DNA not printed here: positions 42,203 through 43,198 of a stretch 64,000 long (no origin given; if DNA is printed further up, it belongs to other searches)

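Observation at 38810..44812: Six-gene sigma-54 operon with an unusual enzyme combination: candidate lipid or amino-acid-conjugate modification pathway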

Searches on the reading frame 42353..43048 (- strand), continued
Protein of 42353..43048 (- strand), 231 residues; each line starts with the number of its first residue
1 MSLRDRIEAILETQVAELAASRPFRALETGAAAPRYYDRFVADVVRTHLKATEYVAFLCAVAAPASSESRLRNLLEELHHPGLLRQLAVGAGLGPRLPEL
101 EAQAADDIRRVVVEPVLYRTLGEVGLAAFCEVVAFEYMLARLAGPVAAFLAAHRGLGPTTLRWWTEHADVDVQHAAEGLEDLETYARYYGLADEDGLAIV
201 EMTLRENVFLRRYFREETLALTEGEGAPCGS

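Call 65: search_protein_families(library=pfam, proteins=[L007:5380-7170:+, L007:7181-7930:+, L023:1106-1933:+, L034:469-1326:+, L009:10070-10714:+], max_evalue=0.001)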
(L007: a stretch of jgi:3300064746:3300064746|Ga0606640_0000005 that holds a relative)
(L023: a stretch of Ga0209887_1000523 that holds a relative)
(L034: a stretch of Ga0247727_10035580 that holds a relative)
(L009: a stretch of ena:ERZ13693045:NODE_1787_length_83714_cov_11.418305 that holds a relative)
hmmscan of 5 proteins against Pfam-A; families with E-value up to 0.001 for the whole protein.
L007:5380-7170:+ (596 aa): 4 families
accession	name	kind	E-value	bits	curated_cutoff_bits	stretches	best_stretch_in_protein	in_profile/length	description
PF00155.27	Aminotran_1_2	-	4.2e-34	118.7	19.7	1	290-589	40-359/361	Aminotransferase class I and II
PF00583.31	Acetyltransf_1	-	1e-07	32.6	20.7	1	53-164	7-98/116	Acetyltransferase (GNAT) family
PF21926.2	FeeM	-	0.00012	22.4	27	1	50-183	2-140/158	N-acyl amino acid synthase FeeM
PF13444.12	Acetyltransf_5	-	0.00065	20.8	22.4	0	53-146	1-100/102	Acetyltransferase (GNAT) domain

L007:7181-7930:+ (249 aa): 0 families

L023:1106-1933:+ (276 aa): 0 families

L034:469-1326:+ (286 aa): 1 family
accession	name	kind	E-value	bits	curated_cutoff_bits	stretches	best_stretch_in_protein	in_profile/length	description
PF00590.25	TP_methylase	-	4.9e-34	118.6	27.8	1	25-223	2-211/212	Tetrapyrrole (Corrin/Porphyrin) Methylases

L009:10070-10714:+ (214 aa): 2 families
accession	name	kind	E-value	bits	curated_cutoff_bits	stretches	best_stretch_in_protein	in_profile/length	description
PF03364.25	Polyketide_cyc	-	9.6e-06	26.3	23.4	1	61-176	1-112/126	Polyketide cyclase / dehydrase and lipid transport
PF10604.15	Polyketide_cyc2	-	0.00013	22.8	27.4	1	55-173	4-117/142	Polyketide cyclase / dehydrase and lipid transport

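Call 80: search_protein_representatives(alignment_id=A2)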
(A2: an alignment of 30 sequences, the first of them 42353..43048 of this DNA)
Query: 30 sequences, 235 profile positions. Proteins with E-value up to 0.001 (for the whole library): 159; up to 1e-10: 102; up to 1e-30: 54. The best 150 are listed.
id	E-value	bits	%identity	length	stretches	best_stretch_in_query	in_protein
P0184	8.8e-100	349.5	-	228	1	1-233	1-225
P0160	4.0e-96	337.6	-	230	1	1-231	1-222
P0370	5.7e-85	301.1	-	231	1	5-230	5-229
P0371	1.2e-80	286.9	-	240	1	3-223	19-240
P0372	3.0e-74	266.0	-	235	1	4-231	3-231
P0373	1.5e-71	257.2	-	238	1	2-229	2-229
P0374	5.5e-71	255.3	-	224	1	8-223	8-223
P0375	8.6e-71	254.7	-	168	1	2-163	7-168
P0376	1.1e-67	244.5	-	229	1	1-226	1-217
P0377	1.5e-66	240.8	-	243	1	2-224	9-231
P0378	1.6e-66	240.7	-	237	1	2-229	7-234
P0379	2.7e-64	233.4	-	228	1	71-209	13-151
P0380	4.9e-64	232.6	-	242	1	2-228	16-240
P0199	5.1e-62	225.9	-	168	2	1-139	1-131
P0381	7.5e-62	225.4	-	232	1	5-226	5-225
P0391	8.5e-52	192.5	-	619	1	7-229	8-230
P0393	8.5e-50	185.9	-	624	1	5-230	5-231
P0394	9.8e-50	185.7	-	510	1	6-168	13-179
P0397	3.5e-48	180.7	-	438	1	1-229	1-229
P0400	2.6e-46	174.5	-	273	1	5-231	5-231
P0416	1.5e-35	139.3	-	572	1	5-229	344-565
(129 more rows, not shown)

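Call 81: search_protein_families(library=pfam, proteins=[P0391, P0393, P0394, P0397, P0416, P0400], max_evalue=0.001)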
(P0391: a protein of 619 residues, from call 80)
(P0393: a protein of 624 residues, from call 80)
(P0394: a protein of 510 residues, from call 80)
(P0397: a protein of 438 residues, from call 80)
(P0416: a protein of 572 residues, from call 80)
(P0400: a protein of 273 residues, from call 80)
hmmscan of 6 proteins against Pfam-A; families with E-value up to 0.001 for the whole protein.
P0391 (619 aa): 5 families
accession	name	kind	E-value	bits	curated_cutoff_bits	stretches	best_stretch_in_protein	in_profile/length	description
PF13378.12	MR_MLE_C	-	1.6e-51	175.5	29.4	1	392-606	2-219/219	Enolase C-terminal domain-like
PF14518.11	Haem_oxygenas_2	-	1.2e-18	68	28.9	1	39-208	1-165/177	Iron-containing redox enzyme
PF00113.28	Enolase_C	-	4.2e-06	26.7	21.5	1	436-545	128-241/296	Enolase, C-terminal TIM barrel domain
PF07476.17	MAAL_C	-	0.00068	19.3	27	0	477-546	135-204/249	Methylaspartate ammonia-lyase C-terminus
PF02746.21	MR_MLE_N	-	0.00098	19.8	22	0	244-368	11-113/117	Mandelate racemase / muconate lactonizing enzyme, N-terminal domain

P0393 (624 aa): 4 families
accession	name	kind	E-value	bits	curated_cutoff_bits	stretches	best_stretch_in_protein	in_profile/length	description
PF13378.12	MR_MLE_C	-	5.2e-51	173.9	29.4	1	398-610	3-218/219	Enolase C-terminal domain-like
PF14518.11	Haem_oxygenas_2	-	9.5e-18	65.1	28.9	1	39-198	2-158/177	Iron-containing redox enzyme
PF02746.21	MR_MLE_N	-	1.5e-05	25.6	22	1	254-376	12-116/117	Mandelate racemase / muconate lactonizing enzyme, N-terminal domain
PF00113.28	Enolase_C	-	0.00034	20.4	21.5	1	439-549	126-240/296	Enolase, C-terminal TIM barrel domain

P0394 (510 aa): 3 families
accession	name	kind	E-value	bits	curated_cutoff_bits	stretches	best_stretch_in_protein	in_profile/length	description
PF23571.1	GH3_M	-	3e-18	66.1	23.6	1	311-381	3-75/75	GH3 family central domain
PF03321.19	GH3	-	5.9e-09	36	23.6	1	166-282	194-301/304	GH3 family N-terminal domain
PF23572.1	GH3_C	-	1.3e-06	29.5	23.6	1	387-469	32-111/119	GH3 family C-terminal domain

P0397 (438 aa): 2 families
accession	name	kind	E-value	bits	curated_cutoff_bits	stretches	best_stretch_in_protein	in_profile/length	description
PF14518.11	Haem_oxygenas_2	-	3.3e-19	69.8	28.9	1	38-194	1-155/177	Iron-containing redox enzyme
PF02746.21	MR_MLE_N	-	0.00022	21.9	22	1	249-364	15-114/117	Mandelate racemase / muconate lactonizing enzyme, N-terminal domain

P0416 (572 aa): 3 families
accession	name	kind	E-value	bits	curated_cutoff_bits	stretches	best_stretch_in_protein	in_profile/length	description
PF00378.25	ECH_1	-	4.8e-21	75.7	27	1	123-226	86-189/251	Enoyl-CoA hydratase/isomerase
PF14518.11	Haem_oxygenas_2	-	6.1e-15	55.9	28.9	1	378-529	2-154/177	Iron-containing redox enzyme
PF16113.10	ECH_2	-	3.9e-13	50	27.2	1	71-267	37-229/335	Enoyl-CoA hydratase/isomerase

P0400 (273 aa): 1 family
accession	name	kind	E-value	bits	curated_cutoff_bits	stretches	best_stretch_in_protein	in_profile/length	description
PF14518.11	Haem_oxygenas_2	-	1.1e-15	58.3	28.9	1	39-193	2-154/177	Iron-containing redox enzyme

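Call 85: find_encoding_contigs(protein=P0391, flank=6000, max_places=3)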
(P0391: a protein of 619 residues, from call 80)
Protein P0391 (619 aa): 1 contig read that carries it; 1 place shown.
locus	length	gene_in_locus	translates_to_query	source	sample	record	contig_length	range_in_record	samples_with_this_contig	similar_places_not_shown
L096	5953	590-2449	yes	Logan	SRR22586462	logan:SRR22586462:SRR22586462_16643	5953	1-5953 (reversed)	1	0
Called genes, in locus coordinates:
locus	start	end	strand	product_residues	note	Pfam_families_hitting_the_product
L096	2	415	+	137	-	?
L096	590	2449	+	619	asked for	PF14518:Haem_oxygenas_2, PF00113:Enolase_C (weak), PF13378:MR_MLE_C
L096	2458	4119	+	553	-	PF03321:GH3, PF23571:GH3_M, PF23572:GH3_C (weak)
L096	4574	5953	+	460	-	?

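Call 88: search_solved_structures(query=A2, max_evalue=1, show_alignments=3)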
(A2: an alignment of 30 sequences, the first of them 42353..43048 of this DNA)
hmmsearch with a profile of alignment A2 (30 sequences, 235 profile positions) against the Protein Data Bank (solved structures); distinct sequences matched with E-value up to 1: 4.
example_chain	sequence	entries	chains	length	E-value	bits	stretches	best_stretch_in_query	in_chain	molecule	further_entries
1rcw_A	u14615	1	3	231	0.00015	24.8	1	27-187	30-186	CT610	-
8va9_A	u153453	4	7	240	0.00016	24.6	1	27-187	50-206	4-aminobenzoate synthase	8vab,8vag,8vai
9pj4_A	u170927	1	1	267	0.024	17.5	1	16-195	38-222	4-aminobenzoate synthase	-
3dde_A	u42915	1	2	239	0.066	16.1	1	155-198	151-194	TENA/THI-4 protein, Domain of Unknown Function with a Heme Oxygenase-like Fold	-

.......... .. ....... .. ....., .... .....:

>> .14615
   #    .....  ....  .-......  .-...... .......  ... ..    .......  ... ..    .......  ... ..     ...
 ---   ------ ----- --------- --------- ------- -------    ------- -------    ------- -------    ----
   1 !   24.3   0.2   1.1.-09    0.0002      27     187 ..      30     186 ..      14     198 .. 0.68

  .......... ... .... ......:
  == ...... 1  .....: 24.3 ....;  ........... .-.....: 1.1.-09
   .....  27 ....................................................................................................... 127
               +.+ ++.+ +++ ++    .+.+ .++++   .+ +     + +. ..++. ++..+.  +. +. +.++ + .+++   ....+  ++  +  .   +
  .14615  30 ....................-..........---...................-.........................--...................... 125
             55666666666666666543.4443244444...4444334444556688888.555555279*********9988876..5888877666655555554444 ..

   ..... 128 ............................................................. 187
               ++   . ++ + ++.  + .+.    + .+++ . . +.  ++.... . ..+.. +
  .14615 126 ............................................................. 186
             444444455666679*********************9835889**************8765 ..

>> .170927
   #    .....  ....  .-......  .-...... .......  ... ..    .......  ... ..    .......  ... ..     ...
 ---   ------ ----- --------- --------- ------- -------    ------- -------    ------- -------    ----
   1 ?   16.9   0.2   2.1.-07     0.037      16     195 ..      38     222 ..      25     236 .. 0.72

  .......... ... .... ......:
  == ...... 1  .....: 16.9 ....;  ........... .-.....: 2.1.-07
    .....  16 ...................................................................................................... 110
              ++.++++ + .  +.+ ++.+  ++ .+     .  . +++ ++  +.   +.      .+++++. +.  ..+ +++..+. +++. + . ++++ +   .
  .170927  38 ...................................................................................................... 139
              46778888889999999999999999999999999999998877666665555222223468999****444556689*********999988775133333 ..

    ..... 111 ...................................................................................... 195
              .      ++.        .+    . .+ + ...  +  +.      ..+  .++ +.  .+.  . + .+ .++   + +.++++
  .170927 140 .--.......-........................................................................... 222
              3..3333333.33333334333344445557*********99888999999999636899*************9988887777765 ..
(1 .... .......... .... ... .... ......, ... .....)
